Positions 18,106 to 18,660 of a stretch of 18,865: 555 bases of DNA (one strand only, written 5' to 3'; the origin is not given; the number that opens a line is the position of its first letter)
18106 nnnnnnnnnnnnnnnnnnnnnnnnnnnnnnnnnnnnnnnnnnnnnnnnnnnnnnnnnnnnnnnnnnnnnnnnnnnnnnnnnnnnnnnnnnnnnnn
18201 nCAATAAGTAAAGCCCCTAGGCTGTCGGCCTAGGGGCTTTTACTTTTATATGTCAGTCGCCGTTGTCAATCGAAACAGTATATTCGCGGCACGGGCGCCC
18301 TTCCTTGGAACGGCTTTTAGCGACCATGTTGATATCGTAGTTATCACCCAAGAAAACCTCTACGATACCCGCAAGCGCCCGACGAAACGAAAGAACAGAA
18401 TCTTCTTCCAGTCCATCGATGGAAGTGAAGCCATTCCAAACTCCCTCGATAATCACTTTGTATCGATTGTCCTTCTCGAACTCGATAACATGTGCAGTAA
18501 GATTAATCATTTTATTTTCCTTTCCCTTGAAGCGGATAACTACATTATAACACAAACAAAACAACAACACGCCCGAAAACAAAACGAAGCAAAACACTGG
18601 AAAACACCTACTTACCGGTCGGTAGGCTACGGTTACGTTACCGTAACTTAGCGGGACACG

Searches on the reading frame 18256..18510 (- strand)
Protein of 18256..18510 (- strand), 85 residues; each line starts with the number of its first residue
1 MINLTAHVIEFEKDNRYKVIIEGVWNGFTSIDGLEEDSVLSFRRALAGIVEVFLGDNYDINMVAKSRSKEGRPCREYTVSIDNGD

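Call 30: search_protein_families(library=pfam, max_evalue=0.1, proteins=[window:18256-18510:-])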
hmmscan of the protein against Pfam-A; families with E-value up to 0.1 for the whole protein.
seq(85 aa): 0 families

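Call 31: search_protein_families(library=phrogs, max_evalue=0.1, proteins=[window:18256-18510:-])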
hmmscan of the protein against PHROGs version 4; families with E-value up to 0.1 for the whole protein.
seq(85 aa): 3 families
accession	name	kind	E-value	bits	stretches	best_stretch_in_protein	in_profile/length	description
phrog_33817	-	unknown function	0.015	16.3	1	7-34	36-63/67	-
phrog_34175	-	unknown function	0.024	14.5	1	19-63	92-136/433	-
phrog_37778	-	unknown function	0.027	15.6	0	6-18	26-38/55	-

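Call 54: find_homologous_proteins(query=window:18256-18510:-)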
Query window:18256-18510:- (85 aa): 35 proteins with E <= 0.001 among 35 candidates.
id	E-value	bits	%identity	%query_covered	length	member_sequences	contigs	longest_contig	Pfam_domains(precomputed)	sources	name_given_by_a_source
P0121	3.7e-45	169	92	100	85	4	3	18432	-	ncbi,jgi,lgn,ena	jgi:hypothetical protein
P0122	1.1e-42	161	89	100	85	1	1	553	-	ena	-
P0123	9.6e-42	158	87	100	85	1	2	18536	-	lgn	-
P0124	2.7e-41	157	87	100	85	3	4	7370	-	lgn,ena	-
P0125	7.8e-40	152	84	100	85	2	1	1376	-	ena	-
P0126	7.8e-40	152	84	100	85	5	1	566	-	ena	-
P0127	1.9e-39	151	85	100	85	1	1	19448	-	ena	-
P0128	2.1e-39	151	82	100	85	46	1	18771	-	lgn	-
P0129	2.8e-39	150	82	100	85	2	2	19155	-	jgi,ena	jgi:hypothetical protein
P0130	2.8e-39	150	84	100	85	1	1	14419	-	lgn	-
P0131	5.2e-39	149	85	100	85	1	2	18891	-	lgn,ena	-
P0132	7.9e-39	149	81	100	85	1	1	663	-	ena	-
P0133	7.9e-39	149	82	100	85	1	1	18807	-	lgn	-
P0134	1.6e-38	148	81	100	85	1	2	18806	-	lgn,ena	-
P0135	3.9e-38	147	85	100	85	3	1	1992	-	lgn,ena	-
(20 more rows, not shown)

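Call 66: predict_structure(alignment_id=A2)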
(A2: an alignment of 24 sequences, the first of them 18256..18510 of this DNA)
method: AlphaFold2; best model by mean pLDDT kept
length: 85 residues; sequences in the alignment: 24
mean_pLDDT: 87.4   pTM: 0.78
mean pLDDT of the five models: 87.4, 78.3, 59.7, 55.9, 53.4
residues with pLDDT >= 90: 51; 70-90: 24; 50-70: 10; < 50: 0
segments of 3 or more residues with pLDDT < 50: none
pLDDT, mean of each block of 10 residues (from residue 1): 94 85 93 66 91 90 93 94 76
secondary structure, 60 per line:
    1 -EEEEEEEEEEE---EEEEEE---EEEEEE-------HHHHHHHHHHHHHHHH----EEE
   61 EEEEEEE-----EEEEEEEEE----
elements in order: E2-12 E16-21 E25-30 H38-53 E58-67 E73-81

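Call 71: fold_search(model_id=the predicted structure, library=pdb)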
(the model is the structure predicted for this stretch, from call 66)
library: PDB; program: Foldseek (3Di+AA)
matches with E <= 10: 1367; with E <= 0.001: 0
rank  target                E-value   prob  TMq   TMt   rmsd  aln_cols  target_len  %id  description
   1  8hr5_A                1.2e-01  0.51  0.32  0.08  11.8        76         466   16  Cryo-EM structure of the CnCas12f1-sgRNA-DNA complex (released 2023-09-06)
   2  6cx5_A                1.5e-01  0.10  0.24  0.09  19.0       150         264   10  Structure of alpha-GSA[8,8P] bound by CD1d and in complex with the Va14Vb8.2 TCR (released 2019-04-10)
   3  3ubx_D                1.6e-01  0.09  0.24  0.08  19.0       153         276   12  Crystal structure of the mouse CD1d-C20:2-aGalCer-L363 mAb Fab complex (released 2011-11-16)
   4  6cww_A                1.7e-01  0.72  0.39  0.20   9.9        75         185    8  Cs H-NOX mutant with unnatural amino acid 4-cyano-L-phenylalanine at site 5 (released 2018-05-16)
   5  9r68_I                1.7e-01  0.15  0.27  0.04  19.3       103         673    9  CPS secretion pathway Wza-Wzc_C1 (Conf 2) (released 2026-03-04)
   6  6mja_A                1.7e-01  0.10  0.24  0.09  19.1       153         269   10  Crystal structure of the mCD1d/xxo (JJ294) /iNKTCR ternary complex (released 2019-01-09)
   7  4ei5_E                1.7e-01  0.09  0.24  0.08  19.2       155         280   10  Crystal Structure of XV19 TCR in complex with CD1d-sulfatide C24:1 (released 2012-07-25)
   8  9nzp_B                1.8e-01  0.35  0.32  0.16  12.0        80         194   19  Cryo-EM structure of RhCas12f-gRNA-DNA ternary complex (released 2026-04-08)
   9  5vcj_A                1.9e-01  0.09  0.24  0.09  18.8       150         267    9  Structure of alpha-galactosylphytosphingosine bound by CD1d and in complex with the Va14Vb8.2 TCR (released 2018-04-04)
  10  3quy_A                1.9e-01  0.09  0.24  0.09  19.0       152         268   10  Structure of the mouse CD1d-BnNH-GSL-1'-iNKT TCR complex (released 2011-06-29)
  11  9r64_I                2.1e-01  0.14  0.27  0.04  19.1       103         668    9  CPS secretion pathway Wza-Wzc_C1 (Conf 0) (released 2026-03-04)
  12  3he6_A                2.1e-01  0.10  0.24  0.08  18.8       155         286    8  Crystal structure of mouse CD1d-alpha-galactosylceramide with mouse Valpha14-Vbeta8.2 NKT TCR (released 2009-07-28)
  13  6xyb_A                2.2e-01  0.41  0.37  0.33   5.7       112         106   10  Crystal structure of Q4D6Q6, a conserved kinetoplastid-specific protein from Trypanosoma cruzi (released 2020-06-10)
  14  6bm7_F                2.2e-01  0.35  0.36  0.16   7.9       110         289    6  Crystal structure of Trypanosoma brucei AdoMetDC/prozyme heterodimer in complex with pyrimidineamine inhibitor UTSAM56 (released 2018-01-03)
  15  3are_A                2.2e-01  0.09  0.24  0.08  18.9       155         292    8  Ternary crystal structure of the mouse NKT TCR-CD1d-4'deoxy-alpha-galactosylceramide (released 2011-03-30)
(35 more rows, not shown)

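Call 75: fold_search(model_id=the predicted structure, library=viral)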
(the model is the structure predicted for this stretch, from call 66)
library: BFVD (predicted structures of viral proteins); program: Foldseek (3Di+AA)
matches with E <= 10: 1121; with E <= 0.001: 3
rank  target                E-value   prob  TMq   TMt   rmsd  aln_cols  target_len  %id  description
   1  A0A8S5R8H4            1.9e-08  1.00  0.80  0.84   2.9        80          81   45  RNA polymerase Rpb2-like protein (Fragment) [virus sp. ctfPt13]
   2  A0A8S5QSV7            2.0e-07  1.00  0.83  0.66   3.0        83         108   32  Uncharacterized protein (Fragment) [Podoviridae sp. ctaUh10]
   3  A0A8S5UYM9            2.9e-04  1.00  0.61  0.64   3.3        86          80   29  Uncharacterized protein [Podoviridae sp. ctvVI24]
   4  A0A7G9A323            9.7e-03  1.00  0.53  0.41   5.2        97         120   12  (no name in the UniProt tables at hand)
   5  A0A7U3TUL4            1.0e-02  0.94  0.36  0.15  14.2        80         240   11  (no name in the UniProt tables at hand)
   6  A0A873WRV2            1.1e-02  1.00  0.56  0.58   4.2        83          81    7  Uncharacterized protein [Providencia phage PSTCR4]
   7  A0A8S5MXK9            1.4e-02  0.98  0.47  0.42   5.3        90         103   16  Uncharacterized protein [Podoviridae sp. ctx8L26]
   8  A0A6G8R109            1.5e-02  0.98  0.49  0.27   4.7        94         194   12  (no name in the UniProt tables at hand)
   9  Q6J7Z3                1.5e-02  0.97  0.44  0.41   4.4        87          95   15  Pas38 [Actinoplanes phage phiAsp2]
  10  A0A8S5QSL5            1.6e-02  0.99  0.47  0.52   4.7        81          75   11  Uncharacterized protein [Podoviridae sp. ctaUh10]
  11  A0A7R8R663            1.6e-02  0.99  0.46  0.48   5.7        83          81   12  (no name in the UniProt tables at hand)
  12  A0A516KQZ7            1.8e-02  0.99  0.50  0.32   5.0        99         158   13  Uncharacterized protein [Microbacterium phage McGalleon]
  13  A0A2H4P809            1.8e-02  0.98  0.47  0.46   4.7        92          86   13  Uncharacterized protein [Pseudomonas phage ventosus]
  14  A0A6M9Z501            2.2e-02  0.93  0.42  0.26   5.6       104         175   12  (no name in the UniProt tables at hand)
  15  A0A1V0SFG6            2.2e-02  0.85  0.36  0.17  10.6        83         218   16  Uncharacterized protein [Hokovirus HKV1]
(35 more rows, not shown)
